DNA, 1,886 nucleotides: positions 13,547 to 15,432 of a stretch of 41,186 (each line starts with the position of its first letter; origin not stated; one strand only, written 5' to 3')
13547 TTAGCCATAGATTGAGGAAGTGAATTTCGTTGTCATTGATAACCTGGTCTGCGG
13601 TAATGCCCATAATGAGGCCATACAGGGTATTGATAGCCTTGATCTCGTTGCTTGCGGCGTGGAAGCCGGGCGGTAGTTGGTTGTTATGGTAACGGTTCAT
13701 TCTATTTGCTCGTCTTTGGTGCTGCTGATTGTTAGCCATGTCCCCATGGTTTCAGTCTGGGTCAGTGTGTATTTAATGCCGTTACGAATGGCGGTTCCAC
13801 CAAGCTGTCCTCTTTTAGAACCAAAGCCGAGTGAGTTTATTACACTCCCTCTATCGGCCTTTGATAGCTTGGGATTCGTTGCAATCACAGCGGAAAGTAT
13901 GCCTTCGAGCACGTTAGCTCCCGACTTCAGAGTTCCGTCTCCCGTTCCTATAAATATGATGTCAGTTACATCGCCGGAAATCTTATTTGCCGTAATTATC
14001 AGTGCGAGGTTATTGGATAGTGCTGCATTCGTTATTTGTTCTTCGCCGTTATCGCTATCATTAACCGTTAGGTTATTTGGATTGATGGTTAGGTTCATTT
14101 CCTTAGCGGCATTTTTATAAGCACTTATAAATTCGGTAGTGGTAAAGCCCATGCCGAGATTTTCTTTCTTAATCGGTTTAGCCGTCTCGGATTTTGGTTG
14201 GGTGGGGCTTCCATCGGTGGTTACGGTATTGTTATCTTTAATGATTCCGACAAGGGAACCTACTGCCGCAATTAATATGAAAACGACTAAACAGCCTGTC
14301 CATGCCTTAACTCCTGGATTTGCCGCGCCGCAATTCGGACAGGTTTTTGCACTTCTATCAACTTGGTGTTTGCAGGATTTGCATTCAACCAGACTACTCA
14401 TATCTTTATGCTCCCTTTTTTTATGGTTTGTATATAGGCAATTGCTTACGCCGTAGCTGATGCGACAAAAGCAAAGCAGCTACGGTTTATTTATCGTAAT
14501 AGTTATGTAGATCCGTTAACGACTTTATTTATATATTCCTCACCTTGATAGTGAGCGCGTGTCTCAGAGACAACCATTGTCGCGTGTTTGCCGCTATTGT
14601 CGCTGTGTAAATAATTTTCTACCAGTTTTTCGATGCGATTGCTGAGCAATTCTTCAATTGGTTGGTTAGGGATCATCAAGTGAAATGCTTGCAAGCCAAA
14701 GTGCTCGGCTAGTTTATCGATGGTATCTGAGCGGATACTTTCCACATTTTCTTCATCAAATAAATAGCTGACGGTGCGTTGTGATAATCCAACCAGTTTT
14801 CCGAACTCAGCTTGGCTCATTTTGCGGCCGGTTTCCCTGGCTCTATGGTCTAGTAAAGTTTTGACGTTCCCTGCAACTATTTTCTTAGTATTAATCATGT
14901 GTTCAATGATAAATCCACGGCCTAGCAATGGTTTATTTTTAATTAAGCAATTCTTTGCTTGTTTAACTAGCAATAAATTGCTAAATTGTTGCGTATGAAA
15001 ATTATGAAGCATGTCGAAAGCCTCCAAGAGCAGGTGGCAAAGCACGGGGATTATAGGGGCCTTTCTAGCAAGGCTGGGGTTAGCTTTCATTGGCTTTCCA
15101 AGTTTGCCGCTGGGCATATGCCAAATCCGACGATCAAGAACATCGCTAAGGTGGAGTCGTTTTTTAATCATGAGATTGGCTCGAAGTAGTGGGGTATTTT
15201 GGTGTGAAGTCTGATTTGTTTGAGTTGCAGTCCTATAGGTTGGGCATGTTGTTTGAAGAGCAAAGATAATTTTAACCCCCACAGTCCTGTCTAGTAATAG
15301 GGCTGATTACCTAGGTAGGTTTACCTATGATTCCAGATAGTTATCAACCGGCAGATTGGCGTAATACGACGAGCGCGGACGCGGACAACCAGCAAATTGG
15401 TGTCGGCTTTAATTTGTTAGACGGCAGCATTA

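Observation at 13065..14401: Translationally coupled pair: membrane zinc-ribbon sensor-like protein + cytoplasmic TerB-like/BRCT protein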

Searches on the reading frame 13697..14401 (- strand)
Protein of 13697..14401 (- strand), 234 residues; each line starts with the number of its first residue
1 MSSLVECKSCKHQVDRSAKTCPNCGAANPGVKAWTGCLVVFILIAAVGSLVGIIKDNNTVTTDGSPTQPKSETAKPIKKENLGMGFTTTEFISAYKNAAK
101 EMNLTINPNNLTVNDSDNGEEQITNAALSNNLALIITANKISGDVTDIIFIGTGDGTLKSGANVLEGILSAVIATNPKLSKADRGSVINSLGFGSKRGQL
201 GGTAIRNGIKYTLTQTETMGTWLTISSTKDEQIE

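Call 3: search_protein_families(library=pfam, proteins=[window:13697-14401:-], max_evalue=1)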
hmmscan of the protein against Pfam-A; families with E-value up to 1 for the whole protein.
window:13697-14401:- (234 aa): 14 families
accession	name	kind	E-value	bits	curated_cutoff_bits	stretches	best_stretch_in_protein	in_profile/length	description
PF13248.11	Zn_ribbon_3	-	1.9e-05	24.4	27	1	4-26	2-24/26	zinc-ribbon domain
PF12773.13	DZR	-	0.0013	19.3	27.3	1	7-25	1-19/45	Double zinc ribbon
PF13240.11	Zn_Ribbon_1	-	0.005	17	25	1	7-26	2-21/23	zinc-ribbon domain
PF23455.1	DUF7129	-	0.02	15.1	30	1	6-26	13-35/45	Domain of unknown function (DUF7129)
PF17032.10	Zn_ribbon_15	-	0.034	15.4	28.9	1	6-25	54-73/73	zinc-ribbon family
PF01155.25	HypA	-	0.037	14.5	28.9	1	5-28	71-96/112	Hydrogenase/urease nickel incorporation, metallochaperone, hypA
PF10571.15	UPF0547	-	0.081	13.5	29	1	6-25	2-21/26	Uncharacterised protein family UPF0547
PF24463.1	DUF7577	-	0.091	12.8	28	1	20-29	4-13/27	Domain of unknown function (DUF7577)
PF06906.16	DUF1272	-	0.13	12.8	25.3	1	6-25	28-48/57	Protein of unknown function (DUF1272)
PF10146.14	zf-C4H2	-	0.14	13.1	34.5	1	6-26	207-227/240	Zinc finger-containing protein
PF10876.14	Phage_TAC_9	-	0.15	12.5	25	1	124-172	18-65/144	Phage tail assembly chaperone protein, TAC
PF13597.11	NRDD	-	0.32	10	26.2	1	6-34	510-536/562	Anaerobic ribonucleoside-triphosphate reductase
PF14952.11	zf-tcix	-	0.39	10.8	31.2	1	14-29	6-21/42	Putative treble-clef, zinc-finger, Zn-binding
PF08792.16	A2L_zn_ribbon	-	0.76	10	22.9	0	2-26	1-29/33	A2L zinc ribbon domain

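Call 4: search_protein_families(library=padloc, proteins=[window:13697-14401:-], max_evalue=1)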
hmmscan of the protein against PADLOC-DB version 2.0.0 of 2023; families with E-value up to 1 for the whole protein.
window:13697-14401:- (234 aa): 0 families

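Call 13: find_homologous_proteins(query=window:13697-14401:-)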
Query window:13697-14401:- (234 aa): 5 proteins with E <= 0.001 among 378 candidates.
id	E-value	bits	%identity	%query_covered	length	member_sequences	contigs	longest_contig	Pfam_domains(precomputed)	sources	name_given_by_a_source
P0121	4.4e-146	502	100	100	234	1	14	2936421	PF13248.12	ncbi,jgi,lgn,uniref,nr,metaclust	ncbi:zinc ribbon domain-containing protein [Methylobacter tundripaludum]|uniref:Uncharacterized prot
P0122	4.5e-110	385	72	97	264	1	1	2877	PF12773.14,PF13248.12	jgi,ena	-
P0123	3.2e-14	71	49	34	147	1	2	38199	-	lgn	-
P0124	3.1e-12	65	37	45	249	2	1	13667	-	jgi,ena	-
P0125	1.2e-9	56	29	64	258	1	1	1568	-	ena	-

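Call 20: find_encoding_contigs(protein=P0122, flank=5000, max_places=3)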
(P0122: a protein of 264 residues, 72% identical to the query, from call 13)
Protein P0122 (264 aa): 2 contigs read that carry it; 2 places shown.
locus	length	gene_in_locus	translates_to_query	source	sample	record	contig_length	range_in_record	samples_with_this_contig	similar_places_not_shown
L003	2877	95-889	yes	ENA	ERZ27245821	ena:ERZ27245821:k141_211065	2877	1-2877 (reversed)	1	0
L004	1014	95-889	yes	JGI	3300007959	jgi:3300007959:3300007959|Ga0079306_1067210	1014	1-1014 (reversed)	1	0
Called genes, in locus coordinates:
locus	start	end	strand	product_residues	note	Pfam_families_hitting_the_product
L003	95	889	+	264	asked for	PF12773:DZR (weak), PF13248:Zn_ribbon_3 (faint)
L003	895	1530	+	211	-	PF00533:BRCT (faint)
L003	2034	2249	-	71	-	-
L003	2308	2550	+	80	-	-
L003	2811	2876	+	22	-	?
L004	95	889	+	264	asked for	PF12773:DZR (weak), PF13248:Zn_ribbon_3 (faint)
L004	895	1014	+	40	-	?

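Call 21: find_encoding_contigs(protein=P0124, flank=7000, max_places=3)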
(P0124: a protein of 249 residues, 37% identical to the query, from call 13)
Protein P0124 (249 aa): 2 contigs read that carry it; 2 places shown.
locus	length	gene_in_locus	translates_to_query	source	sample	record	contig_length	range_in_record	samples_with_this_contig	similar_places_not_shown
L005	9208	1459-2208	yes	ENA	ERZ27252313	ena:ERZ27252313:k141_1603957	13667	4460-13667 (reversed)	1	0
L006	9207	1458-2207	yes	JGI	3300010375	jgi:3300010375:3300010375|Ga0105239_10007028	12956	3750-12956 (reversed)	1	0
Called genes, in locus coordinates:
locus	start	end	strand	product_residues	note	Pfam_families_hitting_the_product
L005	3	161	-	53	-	?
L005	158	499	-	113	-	-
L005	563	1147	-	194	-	PF07638:Sigma70_ECF, PF04542:Sigma70_r2, PF08281:Sigma70_r4_2, PF04545:Sigma70_r4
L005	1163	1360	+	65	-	-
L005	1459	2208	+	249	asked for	-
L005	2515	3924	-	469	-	PF12771:SusD-like_2, PF12741:SusD-like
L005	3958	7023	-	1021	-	PF13620:CarboxypepD_reg, PF13715:CarbopepD_reg_2, PF07715:Plug, PF00593:TonB_dep_Rec_b-barrel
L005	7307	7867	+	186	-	PF13302:Acetyltransf_3, PF13420:Acetyltransf_4, PF00583:Acetyltransf_1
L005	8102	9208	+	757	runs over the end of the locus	PF00989:PAS (weak), PF13188:PAS_8 (weak), PF13426:PAS_9, PF08448:PAS_4 (weak), PF08447:PAS_3, PF07730:HisKA_3, PF02518:HATPase_c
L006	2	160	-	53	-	?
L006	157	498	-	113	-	-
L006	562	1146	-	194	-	PF07638:Sigma70_ECF, PF04542:Sigma70_r2, PF08281:Sigma70_r4_2, PF04545:Sigma70_r4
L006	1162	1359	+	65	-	-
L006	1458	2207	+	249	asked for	-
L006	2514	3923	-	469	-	PF12771:SusD-like_2, PF12741:SusD-like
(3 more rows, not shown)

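Call 22: find_encoding_contigs(protein=P0123, flank=7000, max_places=3)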
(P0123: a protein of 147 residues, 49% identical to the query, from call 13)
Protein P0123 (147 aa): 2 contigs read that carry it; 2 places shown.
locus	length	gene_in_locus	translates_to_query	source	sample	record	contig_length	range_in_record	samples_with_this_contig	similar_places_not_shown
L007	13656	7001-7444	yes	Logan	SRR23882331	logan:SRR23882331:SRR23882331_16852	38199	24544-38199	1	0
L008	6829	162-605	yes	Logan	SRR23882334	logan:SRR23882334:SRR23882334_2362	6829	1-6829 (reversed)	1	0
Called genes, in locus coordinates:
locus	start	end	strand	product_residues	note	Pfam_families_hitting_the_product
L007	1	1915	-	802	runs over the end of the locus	PF13362:Toprim_3 (weak), PF13662:Toprim_4 (faint), PF19263:DUF5906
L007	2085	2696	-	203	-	-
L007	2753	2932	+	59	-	-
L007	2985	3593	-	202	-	PF21448:DNMK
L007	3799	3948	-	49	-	-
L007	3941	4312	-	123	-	PF00196:GerE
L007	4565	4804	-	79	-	-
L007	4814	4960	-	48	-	-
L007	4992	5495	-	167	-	-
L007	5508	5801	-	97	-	-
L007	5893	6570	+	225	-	PF00717:Peptidase_S24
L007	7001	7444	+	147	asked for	-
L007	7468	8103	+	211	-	-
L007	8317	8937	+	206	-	-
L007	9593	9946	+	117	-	PF27127:YfdP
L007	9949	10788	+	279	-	PF10065:DUF2303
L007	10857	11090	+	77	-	-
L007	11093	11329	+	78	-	-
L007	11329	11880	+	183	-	-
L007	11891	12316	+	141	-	PF13539:Peptidase_M15_4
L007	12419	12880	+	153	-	-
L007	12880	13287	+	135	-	-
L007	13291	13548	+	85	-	PF11112:PyocinActivator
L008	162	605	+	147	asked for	-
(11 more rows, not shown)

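Call 32: predict_structure(alignment_id=A2)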
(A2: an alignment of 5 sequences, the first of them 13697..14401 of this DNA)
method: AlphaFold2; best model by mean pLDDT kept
length: 234 residues; sequences in the alignment: 5
mean_pLDDT: 65.4   pTM: 0.57
mean pLDDT of the five models: 65.4, 63.1, 56.0, 50.3, 48.7
residues with pLDDT >= 90: 4; 70-90: 114; 50-70: 59; < 50: 57
segments of 3 or more residues with pLDDT < 50: 29-81, 232-234
pLDDT, mean of each block of 10 residues (from residue 1): 66 70 62 36 34 31 33 37 72 85 69 58 65 80 83 72 81 85 82 67 85 80 80 39
secondary structure, 60 per line:
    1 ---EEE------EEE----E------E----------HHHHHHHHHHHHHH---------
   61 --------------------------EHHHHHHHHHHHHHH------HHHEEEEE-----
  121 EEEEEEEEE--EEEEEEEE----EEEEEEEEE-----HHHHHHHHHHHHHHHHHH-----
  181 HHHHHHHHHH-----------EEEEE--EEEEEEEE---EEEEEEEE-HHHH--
elements in order: E4-6 E13-15 H38-51 H88-101 E111-115 E121-129 E132-139 E144-152 H158-175 H181-190 E202-206 E209-216 E220-227 H229-232

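Call 36: fold_search(model_id=the predicted structure, library=pdb)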
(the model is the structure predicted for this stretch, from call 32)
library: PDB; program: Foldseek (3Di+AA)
matches with E <= 10: 1114; with E <= 0.001: 0
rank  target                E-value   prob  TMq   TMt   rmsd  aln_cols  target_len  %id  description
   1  4ygt                  3.2e-03  0.97  0.26  0.39  10.5       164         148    9  Crystal structure of a DUF4309 family protein (YjgB) from Bacillus subtilis subsp. subtilis str. 168 at 2.13 A resolutio (released 2015-03-18)
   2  3vx7_B                3.1e-02  0.44  0.18  0.25  10.1       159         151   14  Crystal structure of Kluyveromyces marxianus Atg7NTD-Atg10 complex (released 2012-11-14)
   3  7ui9_a                3.7e-02  0.51  0.23  0.16  16.3       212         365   12  Core Mediator-PICearly (Copy A) (released 2023-02-15)
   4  6iov_B                3.9e-02  0.09  0.11  0.12  21.4       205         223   13  The ligand binding domain of Mlp37 with arginine (released 2019-11-06)
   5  4h0a_A                5.0e-02  0.66  0.23  0.19  11.1       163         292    8  Crystal structure of a cysteine-rich secretory protein (SAV1118) from Staphylococcus aureus subsp. aureus Mu50 at 1.90 (released 2012-09-26)
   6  4h0a_B                5.6e-02  0.63  0.23  0.19  11.1       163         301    8  Crystal structure of a cysteine-rich secretory protein (SAV1118) from Staphylococcus aureus subsp. aureus Mu50 at 1.90 (released 2012-09-26)
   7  6y2s_A                7.0e-02  0.38  0.23  0.16  17.1       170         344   15  Escherichia coli R318A RnlA endoribonuclease (single alanine mutant of RnlA) (released 2021-03-31)
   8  6ozg_B                1.1e-01  0.05  0.10  0.10  16.9       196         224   12  Crystal structure of Thermotoga maritima (Tm) Endonuclease V (E89Q) in complex with a 12mer DNA containing an inosine  (released 2019-09-04)
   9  1yem_B                1.3e-01  0.13  0.13  0.16  18.0       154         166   11  Conserved hypothetical protein Pfu-838710-001 from Pyrococcus furiosus (released 2005-01-11)
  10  6ozf_B                1.3e-01  0.06  0.12  0.12  16.8       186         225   12  Crystal structure of Thermotoga maritima (Tm) Endonuclease V (D110N) in complex with a 12mer DNA containing an inosine (released 2019-09-04)
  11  6ozf_A                1.4e-01  0.06  0.12  0.12  16.7       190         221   11  Crystal structure of Thermotoga maritima (Tm) Endonuclease V (D110N) in complex with a 12mer DNA containing an inosine (released 2019-09-04)
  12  9j9w_A                1.5e-01  0.38  0.20  0.28   8.5       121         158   15  A broad-spectrum anti-fungal effector dictates bacterial-fungal interkingdom interactions (released 2025-10-22)
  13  6ozg_A                1.6e-01  0.06  0.12  0.12  16.6       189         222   12  Crystal structure of Thermotoga maritima (Tm) Endonuclease V (E89Q) in complex with a 12mer DNA containing an inosine  (released 2019-09-04)
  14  3c8c_A                1.7e-01  0.08  0.15  0.14  16.4       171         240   13  Crystal structure of Mcp_N and cache domains of methyl-accepting chemotaxis protein from Vibrio cholerae (released 2008-02-19)
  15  7bqu_A                1.8e-01  0.14  0.13  0.21   8.4        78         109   12  Cereblon in complex with SALL4 and (S)-thalidomide (released 2020-08-26)
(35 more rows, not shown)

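Call 59: search_protein_families(library=phrogs, proteins=[window:13697-14401:-], max_evalue=0.01)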
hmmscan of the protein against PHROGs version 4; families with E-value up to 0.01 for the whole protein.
window:13697-14401:- (234 aa): 5 families
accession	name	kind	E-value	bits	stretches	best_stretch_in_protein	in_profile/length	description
phrog_14275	-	unknown function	3.8e-11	44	1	3-107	2-109/178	-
phrog_26814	-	unknown function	4.9e-07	31.1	1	84-225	1-140/143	-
phrog_38187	-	unknown function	3.2e-06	28.3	1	4-81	3-74/144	-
phrog_6586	-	unknown function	0.0028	18.5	1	4-26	3-25/129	-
phrog_10292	-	unknown function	0.0049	17.8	1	3-54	2-27/136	-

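Call 60: search_protein_families(library=ncbifam, proteins=[window:13697-14401:-], max_evalue=0.01)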
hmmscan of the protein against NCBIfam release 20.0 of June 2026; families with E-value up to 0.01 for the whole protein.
window:13697-14401:- (234 aa): 1 family
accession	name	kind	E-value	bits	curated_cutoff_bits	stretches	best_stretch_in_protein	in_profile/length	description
NF041664.1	RNAP_arch_Epp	equivalog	0.0011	18.8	50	1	7-41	3-34/57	transcription elongation factor subunit Spt4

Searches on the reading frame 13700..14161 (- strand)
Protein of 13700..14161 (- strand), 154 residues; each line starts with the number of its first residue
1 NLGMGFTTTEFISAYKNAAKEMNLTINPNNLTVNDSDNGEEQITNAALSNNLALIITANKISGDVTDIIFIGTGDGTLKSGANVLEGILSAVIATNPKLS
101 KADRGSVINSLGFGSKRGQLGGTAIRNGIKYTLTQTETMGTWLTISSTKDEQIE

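Call 97: search_protein_representatives(protein=window:13700-14161:-)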
Query: 154 residues. Proteins with E-value up to 0.001 (for the whole library): 272; up to 1e-10: 56; up to 1e-30: 3. The best 150 are listed.
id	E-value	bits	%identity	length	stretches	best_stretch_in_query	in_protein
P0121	1.7e-89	313.1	100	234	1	1-154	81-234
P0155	4.9e-37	143.2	51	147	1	4-150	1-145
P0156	6.8e-37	142.7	50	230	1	3-149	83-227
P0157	1.2e-24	103.0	44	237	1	3-148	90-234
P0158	1.6e-19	86.5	36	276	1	5-149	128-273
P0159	3.8e-18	82.0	40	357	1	6-151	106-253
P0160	4.2e-17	78.6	35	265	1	4-150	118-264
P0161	5.7e-17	78.2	40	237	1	5-145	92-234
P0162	1.4e-16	76.9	39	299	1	5-144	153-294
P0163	2.2e-16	76.3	37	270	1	4-145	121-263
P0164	2.8e-16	76.0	34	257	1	4-150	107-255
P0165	3.4e-16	75.7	34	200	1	4-150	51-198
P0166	5.9e-16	74.9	34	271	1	4-151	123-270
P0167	6.0e-16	74.9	31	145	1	10-150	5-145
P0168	9.6e-16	74.2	32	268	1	4-150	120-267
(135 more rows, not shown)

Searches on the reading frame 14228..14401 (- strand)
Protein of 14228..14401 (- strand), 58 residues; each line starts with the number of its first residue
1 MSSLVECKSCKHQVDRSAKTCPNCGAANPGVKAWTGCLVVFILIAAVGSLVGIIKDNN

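Call 79: find_related_loci(query=A7, collection=viral_contigs, flank=2500)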
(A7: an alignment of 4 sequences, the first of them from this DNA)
Query A7 (58 aa) in viral_contigs; peptide patterns used: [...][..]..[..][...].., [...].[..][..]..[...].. (x = any residue, [..] = any of these).
242 stretches matched a pattern; 89 encode a relative of the query (tblastn E <= 1e-3); the best 80 are kept; 80 distinct loci.
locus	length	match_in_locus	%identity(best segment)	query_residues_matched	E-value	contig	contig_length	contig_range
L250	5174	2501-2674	100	1-58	6e-37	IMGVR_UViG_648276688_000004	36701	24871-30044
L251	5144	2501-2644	67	1-46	6e-18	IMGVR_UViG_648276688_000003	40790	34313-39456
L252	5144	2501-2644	65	3-48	2e-14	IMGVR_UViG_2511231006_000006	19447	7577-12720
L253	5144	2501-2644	65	3-48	3e-14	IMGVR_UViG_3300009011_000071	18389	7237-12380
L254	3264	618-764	55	1-44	4e-14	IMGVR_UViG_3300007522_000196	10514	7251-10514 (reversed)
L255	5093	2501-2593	81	3-33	2e-13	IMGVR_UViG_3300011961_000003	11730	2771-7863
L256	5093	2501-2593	81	3-33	2e-13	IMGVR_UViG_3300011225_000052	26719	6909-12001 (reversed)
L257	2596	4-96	81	3-33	2e-13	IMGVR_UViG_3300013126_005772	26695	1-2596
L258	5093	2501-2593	81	3-33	2e-13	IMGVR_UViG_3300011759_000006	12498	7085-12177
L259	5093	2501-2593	81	3-33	3e-13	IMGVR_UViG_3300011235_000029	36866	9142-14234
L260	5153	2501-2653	53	3-53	3e-13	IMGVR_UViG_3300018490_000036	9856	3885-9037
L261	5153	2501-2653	59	3-50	6e-13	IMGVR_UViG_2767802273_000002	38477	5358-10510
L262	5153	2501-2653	59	3-50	6e-13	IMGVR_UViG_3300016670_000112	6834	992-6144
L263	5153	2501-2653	59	3-50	6e-13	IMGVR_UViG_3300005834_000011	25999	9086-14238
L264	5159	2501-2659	49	3-52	2e-12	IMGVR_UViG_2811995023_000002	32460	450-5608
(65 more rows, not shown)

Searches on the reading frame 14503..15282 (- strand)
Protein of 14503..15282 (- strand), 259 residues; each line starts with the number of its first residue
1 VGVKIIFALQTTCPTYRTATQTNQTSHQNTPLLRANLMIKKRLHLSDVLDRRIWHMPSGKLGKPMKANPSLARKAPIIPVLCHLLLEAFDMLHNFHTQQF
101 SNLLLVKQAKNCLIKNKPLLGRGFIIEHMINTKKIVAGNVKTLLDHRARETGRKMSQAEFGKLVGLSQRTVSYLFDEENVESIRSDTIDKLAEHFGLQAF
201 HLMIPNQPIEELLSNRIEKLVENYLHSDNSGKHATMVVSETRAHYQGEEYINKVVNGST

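Call 3: search_protein_families(library=pfam, proteins=[window:14503-15282:-], max_evalue=1)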
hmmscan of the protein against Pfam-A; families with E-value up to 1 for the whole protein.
window:14503-15282:- (259 aa): 5 families
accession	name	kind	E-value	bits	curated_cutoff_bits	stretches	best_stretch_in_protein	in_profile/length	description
PF01381.28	HTH_3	-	7.2e-05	23.2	23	1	147-197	3-50/55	Helix-turn-helix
PF13443.12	HTH_26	-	0.00065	20.3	22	1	153-198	9-53/63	Cro/C1-type HTH DNA-binding domain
PF10570.14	Myelin-PO_C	-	0.022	15.6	25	1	49-78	7-36/65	Myelin-PO cytoplasmic C-term p65 binding region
PF20432.4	Xre-like-HTH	-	0.036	14.8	25.8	1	155-173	24-42/63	Antitoxin Xre-like helix-turn-helix domain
PF12209.13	SAC3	-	0.11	13.1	25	0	204-237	4-37/77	Leucine permease transcriptional regulator helical domain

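Call 4: search_protein_families(library=padloc, proteins=[window:14503-15282:-], max_evalue=1)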
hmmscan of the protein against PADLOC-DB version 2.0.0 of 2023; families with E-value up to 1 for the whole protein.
window:14503-15282:- (259 aa): 1 family
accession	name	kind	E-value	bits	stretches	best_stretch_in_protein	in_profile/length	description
PDLC02926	HTH_VI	-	0.0019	16.4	1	153-211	13-69/92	-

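Call 59: search_protein_families(library=phrogs, proteins=[window:14503-15282:-], max_evalue=0.01)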
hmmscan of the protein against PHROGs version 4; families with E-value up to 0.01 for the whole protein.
window:14503-15282:- (259 aa): 3 families
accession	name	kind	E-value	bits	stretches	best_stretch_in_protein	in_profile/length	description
phrog_8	-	transcription regulation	2.8e-07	31.3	1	133-211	153-224/346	transcriptional regulator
phrog_3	-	transcription regulation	0.00047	21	1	139-206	92-149/430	transcriptional repressor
phrog_7241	-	transcription regulation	0.00095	20.2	1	147-202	67-120/122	transcriptional regulator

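Call 60: search_protein_families(library=ncbifam, proteins=[window:14503-15282:-], max_evalue=0.01)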
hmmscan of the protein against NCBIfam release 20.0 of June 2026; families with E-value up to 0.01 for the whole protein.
window:14503-15282:- (259 aa): 1 family
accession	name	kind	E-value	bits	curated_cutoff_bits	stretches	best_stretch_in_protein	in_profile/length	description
TIGR02612.1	mob_myst_A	hypoth_equivalog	0.001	18.9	122.6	1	154-228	38-112/150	mobile mystery protein A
